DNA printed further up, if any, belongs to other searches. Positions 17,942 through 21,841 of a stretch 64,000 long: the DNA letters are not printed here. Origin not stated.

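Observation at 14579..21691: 2370-aa polytopic protein with a recurring degenerate motif, start/stop-coupled to yigZ and pepP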

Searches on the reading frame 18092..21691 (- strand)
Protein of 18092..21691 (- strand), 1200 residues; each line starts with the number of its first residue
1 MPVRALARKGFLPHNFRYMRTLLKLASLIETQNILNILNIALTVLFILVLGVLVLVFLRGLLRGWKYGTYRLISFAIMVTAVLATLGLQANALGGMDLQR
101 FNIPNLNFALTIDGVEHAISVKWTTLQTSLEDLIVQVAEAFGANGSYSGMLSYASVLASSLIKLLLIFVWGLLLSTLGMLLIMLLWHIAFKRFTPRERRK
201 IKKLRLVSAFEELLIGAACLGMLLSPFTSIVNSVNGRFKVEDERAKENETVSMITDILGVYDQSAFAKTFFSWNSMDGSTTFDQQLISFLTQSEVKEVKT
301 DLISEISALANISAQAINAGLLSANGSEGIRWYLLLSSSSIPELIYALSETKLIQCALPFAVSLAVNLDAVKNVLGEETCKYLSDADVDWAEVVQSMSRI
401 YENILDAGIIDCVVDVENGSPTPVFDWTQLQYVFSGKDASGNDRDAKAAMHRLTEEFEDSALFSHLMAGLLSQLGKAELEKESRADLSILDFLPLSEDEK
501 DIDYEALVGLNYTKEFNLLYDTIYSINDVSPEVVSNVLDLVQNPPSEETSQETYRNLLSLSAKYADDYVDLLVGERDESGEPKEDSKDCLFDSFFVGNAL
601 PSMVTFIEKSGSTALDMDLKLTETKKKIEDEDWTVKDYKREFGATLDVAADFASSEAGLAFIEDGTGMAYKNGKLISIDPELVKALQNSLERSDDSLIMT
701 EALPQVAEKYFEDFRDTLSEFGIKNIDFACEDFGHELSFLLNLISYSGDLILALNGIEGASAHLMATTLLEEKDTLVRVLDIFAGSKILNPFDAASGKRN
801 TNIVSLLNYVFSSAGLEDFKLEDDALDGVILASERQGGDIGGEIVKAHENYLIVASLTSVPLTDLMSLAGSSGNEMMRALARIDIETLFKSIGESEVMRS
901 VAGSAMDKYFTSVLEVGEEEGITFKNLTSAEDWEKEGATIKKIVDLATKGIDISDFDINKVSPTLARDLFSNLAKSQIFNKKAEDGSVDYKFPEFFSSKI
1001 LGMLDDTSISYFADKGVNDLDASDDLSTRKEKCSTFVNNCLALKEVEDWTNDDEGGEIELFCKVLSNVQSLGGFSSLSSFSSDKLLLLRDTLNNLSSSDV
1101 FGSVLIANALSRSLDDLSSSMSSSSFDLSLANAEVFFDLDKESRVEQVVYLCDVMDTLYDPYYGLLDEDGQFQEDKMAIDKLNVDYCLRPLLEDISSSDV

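Call 19: search_solved_structures(query=A1, max_evalue=1)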
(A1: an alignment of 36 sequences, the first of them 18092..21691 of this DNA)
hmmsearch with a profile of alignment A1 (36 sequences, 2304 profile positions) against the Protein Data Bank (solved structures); distinct sequences matched with E-value up to 1: 0.
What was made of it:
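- On Solved structures (PDB) by sequence profile: Zero hits (call 19).
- Tried and rejected: A PDB sequence-profile search gave zero hits (call 19).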

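Call 21: predict_structure(alignment_id=A1)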
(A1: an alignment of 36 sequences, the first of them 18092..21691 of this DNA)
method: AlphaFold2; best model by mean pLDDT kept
length: 1200 residues; sequences in the alignment: 36
mean_pLDDT: 78.5   pTM: 0.54
mean pLDDT of the five models: 78.5, 77.9, 73.9, 72.6, 70.5
residues with pLDDT >= 90: 140; 70-90: 830; 50-70: 179; < 50: 51
segments of 3 or more residues with pLDDT < 50: 1-39, 60-65
pLDDT, mean of each block of 10 residues (from residue 1): 33 44 42 46 52 51 52 72 77 77 76 68 82 79 62 83 84 77 65 58 58 69 79 79 72 77 68 59 79 78 83 80 60 76 84 75 72 81 74 83 85 64 74 82 83 84 87 85 74 81 88 90 91 87 82 84 89 89 88 91 89 87 87 89 91 90 85 80 91 90 89 78 82 89 81 65 69 85 88 76 86 71 79 82 86 81 65 71 84 86 79 70 86 90 79 68 85 90 82 90 83 82 79 91 90 80 88 81 85 90 89 78 65 87 91 89 84 80 86 87
secondary structure, 60 per line:
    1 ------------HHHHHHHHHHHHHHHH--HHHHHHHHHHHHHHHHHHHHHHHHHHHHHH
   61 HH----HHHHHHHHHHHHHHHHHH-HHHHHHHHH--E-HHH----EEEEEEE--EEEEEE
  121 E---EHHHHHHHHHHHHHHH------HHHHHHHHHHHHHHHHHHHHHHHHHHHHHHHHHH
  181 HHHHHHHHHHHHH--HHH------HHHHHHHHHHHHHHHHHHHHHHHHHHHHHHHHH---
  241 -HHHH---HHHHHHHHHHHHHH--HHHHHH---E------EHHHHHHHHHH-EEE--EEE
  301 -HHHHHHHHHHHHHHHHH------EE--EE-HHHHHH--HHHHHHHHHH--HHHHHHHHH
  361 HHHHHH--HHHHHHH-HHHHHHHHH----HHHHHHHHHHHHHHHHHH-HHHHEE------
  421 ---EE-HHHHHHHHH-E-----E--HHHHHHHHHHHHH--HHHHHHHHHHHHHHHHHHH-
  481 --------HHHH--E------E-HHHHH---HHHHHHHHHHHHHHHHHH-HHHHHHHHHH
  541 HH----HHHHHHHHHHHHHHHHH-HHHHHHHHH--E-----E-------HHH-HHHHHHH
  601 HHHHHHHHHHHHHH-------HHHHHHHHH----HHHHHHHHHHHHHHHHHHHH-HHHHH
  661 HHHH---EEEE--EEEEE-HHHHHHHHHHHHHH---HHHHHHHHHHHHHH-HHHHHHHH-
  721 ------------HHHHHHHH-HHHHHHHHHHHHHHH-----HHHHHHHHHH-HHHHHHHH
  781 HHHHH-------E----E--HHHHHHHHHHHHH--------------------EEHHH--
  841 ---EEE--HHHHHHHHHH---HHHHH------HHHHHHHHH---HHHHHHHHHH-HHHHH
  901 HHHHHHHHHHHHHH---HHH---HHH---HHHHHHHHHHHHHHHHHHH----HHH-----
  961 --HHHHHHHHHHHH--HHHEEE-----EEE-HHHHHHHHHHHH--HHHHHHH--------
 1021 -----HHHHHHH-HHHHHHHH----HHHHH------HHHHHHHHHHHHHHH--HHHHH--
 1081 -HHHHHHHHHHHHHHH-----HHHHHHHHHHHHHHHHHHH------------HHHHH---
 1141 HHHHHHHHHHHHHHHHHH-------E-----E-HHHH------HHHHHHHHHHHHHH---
elements in order (helices of 4 or more, strands of 3 or more residues): H13-28 H31-62 H67-84 H86-94 E106-112 E115-121 H126-140 H147-193 H205-237 H242-245 H249-262 H265-270 H282-291 E293-295 E298-300 H302-318 H332-337 H340-349 H352-366 H369-375 H377-385 H390-407 H409-412 H427-435 H446-458 H461-479 H489-492 H504-508 H512-529 H531-542 H547-563 H565-573 H594-614 H622-630 H635-654 H656-664 E668-671 E674-678 H680-693 H697-710 H712-719 H733-740 H742-756 H762-771 H773-785 H801-813 E844-846 H849-858 H862-866 H873-881 H885-894 H896-914 H930-948 H963-974 E980-982 E988-990 H992-1003 H1006-1012 H1026-1032 H1034-1041 H1046-1050 H1057-1071 H1074-1078 H1082-1096 H1102-1120 H1133-1137 H1141-1158 H1174-1177 H1184-1197
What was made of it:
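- TM3 is one helix in AF2 (call 21). AF2 models residues 147-193 as one helix (call 21).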

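Call 25: fold_search(model_id=the predicted structure, library=pdb)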
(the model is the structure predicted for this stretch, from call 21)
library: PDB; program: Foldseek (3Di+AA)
matches with E <= 10: 199; with E <= 0.001: 0
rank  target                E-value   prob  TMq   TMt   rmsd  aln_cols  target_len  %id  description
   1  9im6_A                1.6e-02  0.38  0.10  0.11  43.8      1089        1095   11  Structure of influenza A virus RNA polymerase PB1 and nuclear import host factor RanBP5 complex (released 2024-11-27)
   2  5yu7                  2.2e-02  0.28  0.11  0.11  51.1      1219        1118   11  CRYSTAL STRUCTURE OF EXPORTIN-5 (released 2018-08-29)
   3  9sob_B                3.2e-02  0.35  0.12  0.08  51.0      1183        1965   11  Structural Model of the Nuclear Pore Complex in Arabidopsis thaliana (released 2025-11-05)
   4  3w3x_A                3.2e-02  0.30  0.10  0.11  44.9      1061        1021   12  Crystal structure of Kap121p bound to Pho4p (released 2013-04-10)
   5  7jq9                  4.9e-02  0.25  0.12  0.07  39.5      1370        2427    9  Cryo-EM structure of human HUWE1 (released 2021-07-28)
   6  2h4m_A                5.7e-02  0.23  0.09  0.11  38.7       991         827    9  Karyopherin Beta2/Transportin-M9NLS (released 2006-10-24)
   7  2qna_A                7.2e-02  0.30  0.10  0.13  39.0       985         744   10  Crystal structure of human Importin-beta (127-876) in complex with the IBB-domain of Snurportin1 (1-65) (released 2008-04-08)
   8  2h4m_B                8.0e-02  0.20  0.09  0.11  37.4       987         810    9  Karyopherin Beta2/Transportin-M9NLS (released 2006-10-24)
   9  4xri                  1.2e-01  0.18  0.10  0.12  48.4      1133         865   10  Crystal Structure of Importin Beta in an Ammonium Sulfate Condition (released 2016-01-27)
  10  7pe8_A                1.3e-01  0.08  0.07  0.05  59.9      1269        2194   11  cryo-EM structure of DEPTOR bound to human mTOR complex 2, focussed on one protomer (released 2021-09-08)
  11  7cun_E                1.9e-01  0.18  0.11  0.13  23.7       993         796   11  The structure of human Integrator-PP2A complex (released 2020-11-25)
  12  7unk_A                1.9e-01  0.12  0.09  0.09  40.2      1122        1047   10  Structure of Importin-4 bound to the H3-H4-ASF1 histone-histone chaperone complex (released 2022-09-21)
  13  6xjs_C                2.0e-01  0.14  0.10  0.11  41.2      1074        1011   10  Crystal Structure of KPT-330 bound to CRM1 (E582K, 537-DLTVK-541 to GLCEQ) (released 2021-01-27)
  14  2xwu_B                2.3e-01  0.18  0.12  0.14  43.8      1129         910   10  CRYSTAL STRUCTURE OF IMPORTIN 13 - UBC9 COMPLEX (released 2010-12-29)
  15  7zbw_D                2.4e-01  0.14  0.10  0.12  30.4      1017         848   11  CAND1-SCF-SKP2 CAND1 rolling-2 SCF engaged (released 2023-04-19)
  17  3zjy_B                2.8e-01  0.10  0.09  0.11  43.9      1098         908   10  Crystal Structure of Importin 13 - RanGTP - eIF1A complex (released 2013-04-10)
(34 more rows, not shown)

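Call 26: find_related_loci(query=A1, collection=genome_contigs, flank=6000)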
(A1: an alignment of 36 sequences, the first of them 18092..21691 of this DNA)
Query A1 (1200 aa) in genome_contigs; peptide patterns used: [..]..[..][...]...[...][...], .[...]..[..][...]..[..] (x = any residue, [..] = any of these).
111 stretches matched a pattern; 68 encode a relative of the query (tblastn E <= 1e-3); 67 distinct loci.
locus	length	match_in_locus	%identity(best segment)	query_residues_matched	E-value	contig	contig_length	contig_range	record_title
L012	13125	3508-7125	77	1-1200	0e+0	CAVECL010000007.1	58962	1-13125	Parasutterella excrementihominis isolate H07647-L1_cleanbin_000019 genome assembly, contig: Spades_H07647-L1_contig_244,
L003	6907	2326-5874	72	16-1200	0e+0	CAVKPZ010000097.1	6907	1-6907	Lachnospiraceae bacterium isolate H07689-L1_cleanbin_000017 genome assembly, contig: Spades_H07689-L1_contig_5419, whole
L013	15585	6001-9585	64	1-1200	0e+0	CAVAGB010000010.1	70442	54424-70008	Erysipelotrichaceae bacterium isolate H07605-L1_cleanbin_000011 genome assembly, contig: Spades_H07605-L1_contig_127, wh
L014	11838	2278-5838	63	3-1200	0e+0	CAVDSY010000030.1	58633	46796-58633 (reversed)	bacterium isolate H07627-L1_cleanbin_000039 genome assembly, contig: Spades_H07627-L1_contig_248, whole genome shotgun s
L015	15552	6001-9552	50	19-1200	0e+0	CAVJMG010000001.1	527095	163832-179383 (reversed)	uncultured Bacteroidales bacterium isolate H07654-L1_cleanbin_000028 genome assembly, contig: Spades_H07654-L1_contig_1,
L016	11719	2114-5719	49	3-1200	0e+0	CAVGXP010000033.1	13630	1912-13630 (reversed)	bacterium isolate G02630-L1_cleanbin_000018 genome assembly, contig: Spades_G02630-L1_contig_2227, whole genome shotgun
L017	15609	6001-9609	78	1-1200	0e+0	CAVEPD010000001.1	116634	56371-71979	bacterium isolate H07646-L1_cleanbin_000039 genome assembly, contig: Spades_H07646-L1_contig_29, whole genome shotgun se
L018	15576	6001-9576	34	20-1200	0e+0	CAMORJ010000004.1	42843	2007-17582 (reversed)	MAG: uncultured Firmicutes bacterium isolate SRR873608_bin.203_metaWRAP_v1.3_MAG genome assembly, contig: NODE_2000_leng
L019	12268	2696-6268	50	10-1200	0e+0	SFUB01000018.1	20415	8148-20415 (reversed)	MAG: bacterium isolate W1P33.029 Contig841, whole genome shotgun sequence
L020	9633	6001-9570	35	32-1200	0e+0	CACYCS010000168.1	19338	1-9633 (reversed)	MAG: uncultured Erysipelotrichaceae bacterium isolate RUG11821 genome assembly, contig: RUG11821_asm_168, whole genome s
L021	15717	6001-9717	33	14-1198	0e+0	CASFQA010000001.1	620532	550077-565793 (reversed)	uncultured bacterium isolate B31_L2_392392_idba_bin.84 genome assembly, contig: B31_L2_392392_idba_bin.84.fa_scaffold_1,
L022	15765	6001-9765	32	3-1198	0e+0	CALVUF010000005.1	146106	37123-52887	MAG: uncultured Bacilli bacterium isolate BRZ_QG__bin63 genome assembly, contig: BRZ_QG__NODE_70_length_146106_cov_13.96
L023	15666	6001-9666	33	19-1198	1e-175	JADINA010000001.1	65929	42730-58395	MAG: Candidatus Alloenteromonas pullistercoris isolate 17113 E1M07__C10864_L65959_SRR9113726, whole genome shotgun seque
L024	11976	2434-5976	32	4-1198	4e-169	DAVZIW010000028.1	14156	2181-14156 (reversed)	MAG TPA_asm: Candidatus Enteromonas sp. isolate gSpreadC_ID_56 NODE_634_length_14156_cov_4.896958, whole genome shotgun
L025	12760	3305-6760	33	28-1200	2e-167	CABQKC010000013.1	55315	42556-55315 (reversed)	MAG TPA_asm: uncultured Bacillales bacterium isolate MGYG-HGUT-00664 genome assembly, contig: GUT_GENOME021839_13, whole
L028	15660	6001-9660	32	29-1198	5e-172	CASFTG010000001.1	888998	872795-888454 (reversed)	uncultured bacterium isolate A3_L3_373373_idba_bin.15 genome assembly, contig: A3_L3_373373_idba_bin.15.fa_scaffold_0, w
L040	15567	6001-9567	26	29-1198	1e-98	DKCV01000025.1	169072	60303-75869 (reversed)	MAG TPA_asm: Bacillales bacterium UBA6865 UBA6865_contig_201, whole genome shotgun sequence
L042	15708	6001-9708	27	4-1198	1e-96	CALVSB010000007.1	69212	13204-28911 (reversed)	MAG: uncultured Bacilli bacterium isolate BRZ_D__bin114 genome assembly, contig: BRZ_D__NODE_736_length_69212_cov_9.8575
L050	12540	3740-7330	50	3-1198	0e+0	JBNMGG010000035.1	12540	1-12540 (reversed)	MAG: Candidatus Enteromonas sp. isolate CM_BacEnt99.154 k141_108547_length_12540_cov_14.0000, whole genome shotgun seque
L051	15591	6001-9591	49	3-1198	0e+0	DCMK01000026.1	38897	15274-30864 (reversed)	MAG TPA_asm: Bacillales bacterium UBA1624 UBA1624_contig_154, whole genome shotgun sequence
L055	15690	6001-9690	28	1-1198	3e-87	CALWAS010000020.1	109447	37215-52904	MAG: uncultured Bacilli bacterium isolate E25__bin44 genome assembly, contig: E25__k127_4690625, whole genome shotgun se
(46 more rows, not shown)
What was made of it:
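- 67 loci in species-representative genomes (call 26).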
